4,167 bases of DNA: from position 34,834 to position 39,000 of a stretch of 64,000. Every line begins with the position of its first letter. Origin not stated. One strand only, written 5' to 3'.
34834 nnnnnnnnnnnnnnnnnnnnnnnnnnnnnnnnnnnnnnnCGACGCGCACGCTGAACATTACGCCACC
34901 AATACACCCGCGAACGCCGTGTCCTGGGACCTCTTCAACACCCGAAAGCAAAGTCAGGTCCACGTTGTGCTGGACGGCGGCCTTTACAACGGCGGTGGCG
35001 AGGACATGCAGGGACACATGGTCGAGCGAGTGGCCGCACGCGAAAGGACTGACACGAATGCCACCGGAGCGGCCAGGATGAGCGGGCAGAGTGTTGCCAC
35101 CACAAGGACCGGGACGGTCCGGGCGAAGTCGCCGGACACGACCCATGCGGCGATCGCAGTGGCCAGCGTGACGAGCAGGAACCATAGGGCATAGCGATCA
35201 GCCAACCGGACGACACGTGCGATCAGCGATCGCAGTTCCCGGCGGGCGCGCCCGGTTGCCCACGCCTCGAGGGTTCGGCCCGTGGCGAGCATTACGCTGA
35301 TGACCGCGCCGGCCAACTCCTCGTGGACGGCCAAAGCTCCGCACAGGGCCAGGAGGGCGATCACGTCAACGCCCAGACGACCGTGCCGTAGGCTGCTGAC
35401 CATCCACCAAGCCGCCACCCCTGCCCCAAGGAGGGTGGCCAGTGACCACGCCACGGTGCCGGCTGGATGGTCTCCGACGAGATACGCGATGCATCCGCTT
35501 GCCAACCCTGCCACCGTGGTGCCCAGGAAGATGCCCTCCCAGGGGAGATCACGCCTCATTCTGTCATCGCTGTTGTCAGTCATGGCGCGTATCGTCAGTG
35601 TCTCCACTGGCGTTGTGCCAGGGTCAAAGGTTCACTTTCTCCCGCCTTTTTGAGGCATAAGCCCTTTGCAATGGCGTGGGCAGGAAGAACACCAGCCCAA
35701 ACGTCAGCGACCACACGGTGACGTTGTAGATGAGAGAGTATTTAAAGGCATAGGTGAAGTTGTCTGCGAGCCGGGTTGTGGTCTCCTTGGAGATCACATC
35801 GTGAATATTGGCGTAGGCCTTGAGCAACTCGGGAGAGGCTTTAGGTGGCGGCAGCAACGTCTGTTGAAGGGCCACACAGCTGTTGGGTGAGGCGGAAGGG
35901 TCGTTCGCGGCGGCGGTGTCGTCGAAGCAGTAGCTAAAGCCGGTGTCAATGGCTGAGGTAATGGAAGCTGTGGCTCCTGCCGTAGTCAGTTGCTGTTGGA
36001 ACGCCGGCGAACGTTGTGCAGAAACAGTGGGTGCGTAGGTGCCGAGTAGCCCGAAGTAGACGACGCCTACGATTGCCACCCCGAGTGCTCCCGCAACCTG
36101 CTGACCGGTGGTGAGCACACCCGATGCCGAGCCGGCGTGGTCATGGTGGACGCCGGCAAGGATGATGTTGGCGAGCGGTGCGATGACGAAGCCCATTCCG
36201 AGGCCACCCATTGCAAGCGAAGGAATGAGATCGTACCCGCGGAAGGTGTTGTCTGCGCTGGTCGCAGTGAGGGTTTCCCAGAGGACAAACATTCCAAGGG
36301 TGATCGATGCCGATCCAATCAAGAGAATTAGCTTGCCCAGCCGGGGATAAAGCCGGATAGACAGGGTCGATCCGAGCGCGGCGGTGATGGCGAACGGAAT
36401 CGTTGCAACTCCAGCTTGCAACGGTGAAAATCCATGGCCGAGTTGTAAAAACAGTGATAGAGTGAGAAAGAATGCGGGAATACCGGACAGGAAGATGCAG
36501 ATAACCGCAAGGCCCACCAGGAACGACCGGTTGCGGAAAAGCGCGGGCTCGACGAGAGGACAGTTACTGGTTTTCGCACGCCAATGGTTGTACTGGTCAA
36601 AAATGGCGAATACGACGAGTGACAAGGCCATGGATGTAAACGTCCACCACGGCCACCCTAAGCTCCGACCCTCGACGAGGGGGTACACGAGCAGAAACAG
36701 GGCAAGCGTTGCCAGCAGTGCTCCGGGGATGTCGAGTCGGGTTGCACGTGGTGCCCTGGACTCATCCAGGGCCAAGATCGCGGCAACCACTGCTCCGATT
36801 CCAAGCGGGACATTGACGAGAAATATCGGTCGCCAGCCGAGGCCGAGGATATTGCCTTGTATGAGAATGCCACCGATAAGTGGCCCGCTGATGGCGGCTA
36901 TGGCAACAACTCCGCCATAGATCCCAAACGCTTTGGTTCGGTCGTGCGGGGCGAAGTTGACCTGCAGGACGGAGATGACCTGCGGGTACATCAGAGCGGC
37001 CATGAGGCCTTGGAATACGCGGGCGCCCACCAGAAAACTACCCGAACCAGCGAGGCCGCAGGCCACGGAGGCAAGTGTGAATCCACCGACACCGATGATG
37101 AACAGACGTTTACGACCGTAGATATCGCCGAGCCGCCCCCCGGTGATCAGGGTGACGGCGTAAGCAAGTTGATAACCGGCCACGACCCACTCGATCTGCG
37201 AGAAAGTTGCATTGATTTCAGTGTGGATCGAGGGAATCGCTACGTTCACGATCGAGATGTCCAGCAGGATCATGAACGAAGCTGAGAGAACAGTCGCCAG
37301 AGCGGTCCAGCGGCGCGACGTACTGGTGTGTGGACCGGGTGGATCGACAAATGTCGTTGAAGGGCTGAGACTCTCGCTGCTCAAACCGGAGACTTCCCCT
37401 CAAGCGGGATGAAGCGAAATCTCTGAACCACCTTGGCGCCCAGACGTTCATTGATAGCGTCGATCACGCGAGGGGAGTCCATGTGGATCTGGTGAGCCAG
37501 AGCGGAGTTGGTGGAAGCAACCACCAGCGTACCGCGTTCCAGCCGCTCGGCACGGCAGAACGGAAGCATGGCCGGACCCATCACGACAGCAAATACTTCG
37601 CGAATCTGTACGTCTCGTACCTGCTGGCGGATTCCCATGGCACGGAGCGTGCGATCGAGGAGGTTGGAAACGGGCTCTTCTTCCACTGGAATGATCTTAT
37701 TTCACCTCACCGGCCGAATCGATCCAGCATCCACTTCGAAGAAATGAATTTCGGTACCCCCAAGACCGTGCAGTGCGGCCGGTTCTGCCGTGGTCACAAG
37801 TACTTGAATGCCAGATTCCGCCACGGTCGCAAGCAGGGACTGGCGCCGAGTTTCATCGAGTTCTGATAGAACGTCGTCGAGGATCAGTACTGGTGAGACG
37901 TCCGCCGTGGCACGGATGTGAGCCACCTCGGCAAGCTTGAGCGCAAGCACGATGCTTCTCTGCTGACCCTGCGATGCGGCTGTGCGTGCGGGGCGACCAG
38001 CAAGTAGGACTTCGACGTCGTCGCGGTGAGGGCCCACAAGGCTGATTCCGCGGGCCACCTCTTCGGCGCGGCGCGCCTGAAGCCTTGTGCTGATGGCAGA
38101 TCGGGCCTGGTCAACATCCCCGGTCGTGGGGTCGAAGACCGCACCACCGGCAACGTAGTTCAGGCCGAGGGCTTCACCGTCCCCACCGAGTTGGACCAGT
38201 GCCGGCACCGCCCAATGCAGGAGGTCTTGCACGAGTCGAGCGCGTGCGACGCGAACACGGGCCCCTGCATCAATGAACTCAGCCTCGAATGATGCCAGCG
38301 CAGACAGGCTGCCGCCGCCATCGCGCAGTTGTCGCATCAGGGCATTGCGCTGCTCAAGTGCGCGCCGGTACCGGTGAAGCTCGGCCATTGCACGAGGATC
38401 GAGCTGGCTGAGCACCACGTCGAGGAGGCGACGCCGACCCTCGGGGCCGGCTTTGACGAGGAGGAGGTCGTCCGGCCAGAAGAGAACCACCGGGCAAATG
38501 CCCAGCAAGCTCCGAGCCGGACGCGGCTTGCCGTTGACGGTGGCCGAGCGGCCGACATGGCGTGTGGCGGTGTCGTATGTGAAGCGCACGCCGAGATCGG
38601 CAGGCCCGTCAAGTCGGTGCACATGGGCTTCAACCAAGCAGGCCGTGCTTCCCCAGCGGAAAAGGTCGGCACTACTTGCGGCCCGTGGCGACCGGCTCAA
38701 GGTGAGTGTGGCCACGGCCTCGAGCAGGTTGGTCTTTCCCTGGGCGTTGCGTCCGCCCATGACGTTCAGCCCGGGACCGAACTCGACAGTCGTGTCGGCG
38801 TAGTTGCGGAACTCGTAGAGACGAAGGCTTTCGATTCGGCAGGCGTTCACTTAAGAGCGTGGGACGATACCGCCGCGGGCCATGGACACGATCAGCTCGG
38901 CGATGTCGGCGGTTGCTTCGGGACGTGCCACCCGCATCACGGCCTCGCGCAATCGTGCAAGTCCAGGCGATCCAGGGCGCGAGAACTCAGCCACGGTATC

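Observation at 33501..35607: Origin architecture: oriC in dnaA–dnaN spacer, low-GC island over dnaA-dnaN, and broken synteny immediately after dnaN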

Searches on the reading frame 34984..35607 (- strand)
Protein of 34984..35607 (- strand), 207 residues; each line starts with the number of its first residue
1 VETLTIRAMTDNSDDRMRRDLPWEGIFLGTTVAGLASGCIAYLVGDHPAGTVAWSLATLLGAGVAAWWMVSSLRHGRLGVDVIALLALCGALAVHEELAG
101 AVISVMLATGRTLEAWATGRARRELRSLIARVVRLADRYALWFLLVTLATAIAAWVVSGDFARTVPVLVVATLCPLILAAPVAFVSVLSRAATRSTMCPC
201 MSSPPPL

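Call 5: search_protein_families(library=pfam, proteins=[window:34984-35607:-])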
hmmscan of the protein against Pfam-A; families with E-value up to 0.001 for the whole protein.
window:34984-35607:- (207 aa): 1 family
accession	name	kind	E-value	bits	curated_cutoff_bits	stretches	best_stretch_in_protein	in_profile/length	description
PF00122.25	E1-E2_ATPase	-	0.00027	21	28.1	1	100-193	79-180/181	E1-E2 ATPase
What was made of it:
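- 34984..35607 (-): Truncated P1B-type (heavy-metal) ATPase remnant (207 aa, GC 66%). Absent from all 80 related loci. Pfam E1-E2_ATPase at 21 bits, below the cut-off (call 5).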

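Call 22: find_homologous_proteins(query=window:34984-35607:-)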
Query window:34984-35607:- (207 aa): 301 proteins with E <= 0.001 among 4183 candidates; the best 120 are listed.
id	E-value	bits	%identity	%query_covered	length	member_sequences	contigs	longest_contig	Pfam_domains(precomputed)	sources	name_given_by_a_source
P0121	1.2e-120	418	100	96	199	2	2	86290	-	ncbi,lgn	-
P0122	7.5e-47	178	65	58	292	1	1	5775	PF00122.26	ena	-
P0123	7.2e-45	171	61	44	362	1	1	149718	PF00122.26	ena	-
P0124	7.4e-43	165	59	43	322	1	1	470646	PF00122.26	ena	-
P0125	9.6e-43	164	62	69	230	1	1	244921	-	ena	-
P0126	2.1e-42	163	61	43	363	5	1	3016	PF00122.26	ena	-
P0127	8.6e-42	161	54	55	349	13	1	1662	PF00122.26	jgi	jgi:P-type E1-E2 ATPase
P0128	9.7e-42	161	55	55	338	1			PF00122.26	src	-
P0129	9.8e-42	161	67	42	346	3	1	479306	PF00122.26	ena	-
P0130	1.5e-41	160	58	51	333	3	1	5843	PF00122.26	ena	-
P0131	2.3e-40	156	59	55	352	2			PF00122.26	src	-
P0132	3.5e-40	156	56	47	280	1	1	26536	PF00122.26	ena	-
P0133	2.9e-39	153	52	59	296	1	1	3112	PF00122.26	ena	-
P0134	4.0e-39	152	55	47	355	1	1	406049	PF00122.26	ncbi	-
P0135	1.2e-38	151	55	55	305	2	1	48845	PF00122.26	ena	-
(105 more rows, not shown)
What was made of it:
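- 34984..35607 (-): Homologues are P-type ATPases matching 30-69% of the ORF (call 22).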

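Call 42: search_protein_families(library=ncbifam, proteins=[window:34984-35607:-])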
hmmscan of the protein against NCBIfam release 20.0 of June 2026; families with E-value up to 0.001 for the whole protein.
window:34984-35607:- (207 aa): 4 families
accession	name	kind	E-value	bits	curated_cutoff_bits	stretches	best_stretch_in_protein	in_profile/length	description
TIGR01512.1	ATPase-IB2_Cd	subfamily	2.6e-16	59.4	313.5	2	130-194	155-218/494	cadmium family heavy metal-translocating P-type ATPase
TIGR01525.1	ATPase-IB_hvy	subfamily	3.7e-14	52.5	346.25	2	130-194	160-232/560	heavy metal translocating P-type ATPase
NF008262.1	PRK11033.1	equivalog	1.8e-05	23.4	1005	1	45-131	142-229/731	zinc/cadmium/mercury/lead-transporting ATPase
TIGR01511.1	ATPase-IB1_Cu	subfamily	0.00056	18.9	397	0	130-194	180-245/542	copper-translocating P-type ATPase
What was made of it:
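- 34984..35607 (-): NCBIfam ATPase-IB families at 52-59 bits against cut-offs above 313, covering only profile positions ~155-232 (call 42).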

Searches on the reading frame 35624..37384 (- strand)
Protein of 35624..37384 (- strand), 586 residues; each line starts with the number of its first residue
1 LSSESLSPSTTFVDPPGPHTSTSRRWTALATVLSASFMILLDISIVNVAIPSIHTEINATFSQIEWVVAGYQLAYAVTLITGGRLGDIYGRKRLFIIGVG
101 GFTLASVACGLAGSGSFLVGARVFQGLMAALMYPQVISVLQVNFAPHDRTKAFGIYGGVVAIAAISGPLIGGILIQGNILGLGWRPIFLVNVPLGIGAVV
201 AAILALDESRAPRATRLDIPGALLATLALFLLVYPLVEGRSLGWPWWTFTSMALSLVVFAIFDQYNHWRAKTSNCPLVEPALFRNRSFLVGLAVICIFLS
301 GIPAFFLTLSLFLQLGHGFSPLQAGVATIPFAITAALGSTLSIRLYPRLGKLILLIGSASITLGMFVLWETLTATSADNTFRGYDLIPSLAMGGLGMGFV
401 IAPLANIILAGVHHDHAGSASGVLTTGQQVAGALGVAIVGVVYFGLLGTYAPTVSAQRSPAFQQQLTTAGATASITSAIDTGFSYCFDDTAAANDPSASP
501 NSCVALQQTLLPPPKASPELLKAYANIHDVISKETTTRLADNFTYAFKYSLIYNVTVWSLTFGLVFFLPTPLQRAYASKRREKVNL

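Call 5: search_protein_families(library=pfam, proteins=[window:35624-37384:-])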
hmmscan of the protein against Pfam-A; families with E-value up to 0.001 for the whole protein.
window:35624-37384:- (586 aa): 1 family
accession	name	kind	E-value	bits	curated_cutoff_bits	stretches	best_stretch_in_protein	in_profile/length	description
PF07690.21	MFS_1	-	1.2e-46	159.7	33.4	1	33-435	2-346/347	Major Facilitator Superfamily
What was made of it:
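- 35624..37384 (-): DHA2-family MFS efflux transporter. This is accessory cargo inserted between dnaN and dciA in the window's subclade. Pfam MFS_1 (call 5).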

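Call 42: search_protein_families(library=ncbifam, proteins=[window:35624-37384:-])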
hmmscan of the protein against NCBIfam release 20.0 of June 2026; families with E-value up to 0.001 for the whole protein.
window:35624-37384:- (586 aa): 47 families (the best 25 are shown)
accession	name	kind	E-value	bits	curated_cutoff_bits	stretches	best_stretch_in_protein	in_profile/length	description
TIGR00711.1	efflux_EmrB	subfamily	2.4e-69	234.4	230.2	1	31-474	6-439/485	DHA2 family efflux MFS transporter permease subunit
NF000025.1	MFS_efflux_tcmA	exception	1.8e-61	208.5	999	1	22-452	21-440/538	tetracenomycin C efflux MFS transporter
NF000031.1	MFS_efflux_LmrA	exception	4.2e-43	147.7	850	1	23-444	27-438/484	lincomycin efflux MFS transporter Lmr(A)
NF012169.0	qepA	equivalog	6.2e-43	147.2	1075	1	20-472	14-449/511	fluoroquinolone efflux MFS transporter QepA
NF000391.1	EmrB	exception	1.5e-39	136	925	1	26-442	11-417/501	multidrug efflux MFS transporter permease subunit EmrB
NF011571.1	PRK14995.1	subfamily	7.9e-39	133.7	701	1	23-480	2-442/493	SmvA family efflux MFS transporter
NF000089.1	qac_MFS_AB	exception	1.5e-38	132.9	900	1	22-443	14-425/514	QacA/B family quaternary ammonium compound efflux MFS transporter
NF033896.2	MFS_LfrA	equivalog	4.4e-38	131.1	825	1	20-481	13-462/504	efflux MFS transporter LfrA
NF000095.1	tet_MFS_OtrB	exception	4.3e-36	124.6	999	1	1-457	1-452/563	oxytetracycline resistance efflux MFS transporter OtrB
NF007799.0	PRK10504.1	subfamily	2.9e-35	122.1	426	1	21-459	5-425/471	multidrug transporter subunit MdtD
NF000009.1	tet_MFS_Tcr3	exception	3.5e-34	118.2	1000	1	17-488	20-485/512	tetracycline efflux MFS transporter Tcr3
NF012180.1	tet_MFS_43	exception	3.8e-28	98.8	999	1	23-452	17-436/484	tetracycline efflux MFS transporter Tet(43)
NF000060.1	MFS_efflux_LmrB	exception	1.1e-27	97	800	1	30-475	20-455/479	lincomycin efflux MFS transporter Lmr(B)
NF000218.1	FexA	exception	1e-24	87.1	900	1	29-442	22-428/475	chloramphenicol/florfenicol efflux MFS transporter FexA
NF040895.2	MFS_effux_SdrM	equivalog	2.5e-24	86.2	550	1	30-335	9-303/441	multidrug efflux MFS transporter SdrM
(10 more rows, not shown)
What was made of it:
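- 35624..37384 (-): TIGR00711 at 234 bits against a cut-off of 230 (call 42).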

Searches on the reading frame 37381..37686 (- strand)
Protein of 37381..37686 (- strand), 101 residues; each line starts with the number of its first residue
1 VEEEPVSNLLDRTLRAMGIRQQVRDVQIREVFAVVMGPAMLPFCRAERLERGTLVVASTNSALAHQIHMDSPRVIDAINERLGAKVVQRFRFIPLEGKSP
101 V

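Call 5: search_protein_families(library=pfam, proteins=[window:37381-37686:-])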
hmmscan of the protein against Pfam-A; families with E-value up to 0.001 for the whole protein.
window:37381-37686:- (101 aa): 1 family
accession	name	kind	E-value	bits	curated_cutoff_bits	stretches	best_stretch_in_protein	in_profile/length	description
PF05258.17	DciA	-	8.3e-17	61.6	24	1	5-92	1-89/89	Dna[CI] antecedent, DciA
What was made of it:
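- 37381..37686 (-): dciA (DUF721 family; ancestral helicase-loader family), convergent with dnaN. Pfam PF05258, 61.6 bits (call 5).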

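Call 42: search_protein_families(library=ncbifam, proteins=[window:37381-37686:-])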
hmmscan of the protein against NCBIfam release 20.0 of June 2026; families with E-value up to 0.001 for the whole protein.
window:37381-37686:- (101 aa): 1 family
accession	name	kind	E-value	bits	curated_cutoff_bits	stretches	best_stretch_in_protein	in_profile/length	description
NF001031.0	PRK00111.1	equivalog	0.00086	19.5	293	1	3-92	66-155/180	hypothetical protein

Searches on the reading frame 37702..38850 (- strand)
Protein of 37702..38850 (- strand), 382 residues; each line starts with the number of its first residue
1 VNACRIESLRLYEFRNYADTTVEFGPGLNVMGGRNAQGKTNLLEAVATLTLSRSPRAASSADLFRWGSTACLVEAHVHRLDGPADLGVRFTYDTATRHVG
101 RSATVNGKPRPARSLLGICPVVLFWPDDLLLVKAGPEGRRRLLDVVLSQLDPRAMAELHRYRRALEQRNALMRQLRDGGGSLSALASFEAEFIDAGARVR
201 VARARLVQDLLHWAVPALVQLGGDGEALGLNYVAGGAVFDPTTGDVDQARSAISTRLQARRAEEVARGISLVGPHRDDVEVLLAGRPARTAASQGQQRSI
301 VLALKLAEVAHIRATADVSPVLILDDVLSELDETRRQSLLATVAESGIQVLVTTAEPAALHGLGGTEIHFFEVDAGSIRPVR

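Call 5: search_protein_families(library=pfam, proteins=[window:37702-38850:-])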
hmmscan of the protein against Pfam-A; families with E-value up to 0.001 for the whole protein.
window:37702-38850:- (382 aa): 4 families
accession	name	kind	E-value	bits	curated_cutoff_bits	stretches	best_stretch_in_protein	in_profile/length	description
PF02463.25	SMC_N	-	1.2e-15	58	40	1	6-359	2-201/220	RecF/RecN/SMC N terminal domain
PF13476.12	AAA_23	-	3.1e-08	35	27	1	8-59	1-52/201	AAA domain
PF13175.12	AAA_15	-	8e-05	22.9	32.1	1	6-46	3-43/374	AAA ATPase domain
PF13514.12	AAA_27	-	0.00077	19.5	22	0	5-79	2-76/206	AAA domain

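Call 42: search_protein_families(library=ncbifam, proteins=[window:37702-38850:-])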
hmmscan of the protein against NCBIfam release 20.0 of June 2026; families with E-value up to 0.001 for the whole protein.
window:37702-38850:- (382 aa): 9 families
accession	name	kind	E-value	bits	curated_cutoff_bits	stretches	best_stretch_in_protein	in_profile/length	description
TIGR00611.2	recf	equivalog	1.1e-87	294.4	172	1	6-354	1-338/339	DNA replication/repair protein RecF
NF010680.0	PRK14079.1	equivalog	7.5e-61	206.1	386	1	5-358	2-329/349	recombination protein F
NF045487.1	ASRP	equivalog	1.8e-09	36.8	300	1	19-54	7-42/593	archaea-specific SMC-related protein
NF003034.1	PRK03918.1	equivalog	1.7e-08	33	700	1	5-71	2-71/878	DNA double-strand break repair ATPase Rad50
NF041034.1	Rad50_Sulf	equivalog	3.7e-08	31.7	1000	1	5-77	2-73/872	DNA double-strand break repair ATPase Rad50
NF002244.0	PRK01156.1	equivalog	5.4e-08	31.4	847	1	6-71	3-67/895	DNA double-strand break repair ATPase Rad50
NF041760.1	PtuA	equivalog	7.1e-07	28.5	500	1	3-48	49-94/524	retron Ec78 anti-phage system effector ATPase PtuA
NF041035.1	Rad50_Halo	equivalog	5.7e-05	21.7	1000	1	5-46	2-43/883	DNA double-strand break repair ATPase Rad50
NF002572.0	PRK02224.1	equivalog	9.1e-05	20.9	1087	1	5-46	2-43/888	DNA double-strand break repair ATPase Rad50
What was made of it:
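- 37702..38850 (-): recF, on the strand opposite to dnaN. TIGR00611 equivalog, 294 bits against a cut-off of 172 (call 42).
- Checked: It is at 37702-38850 (-) (TIGR00611, 294 bits against a cut-off of 172; call 42), next to dciA at 37381-37686 (-).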
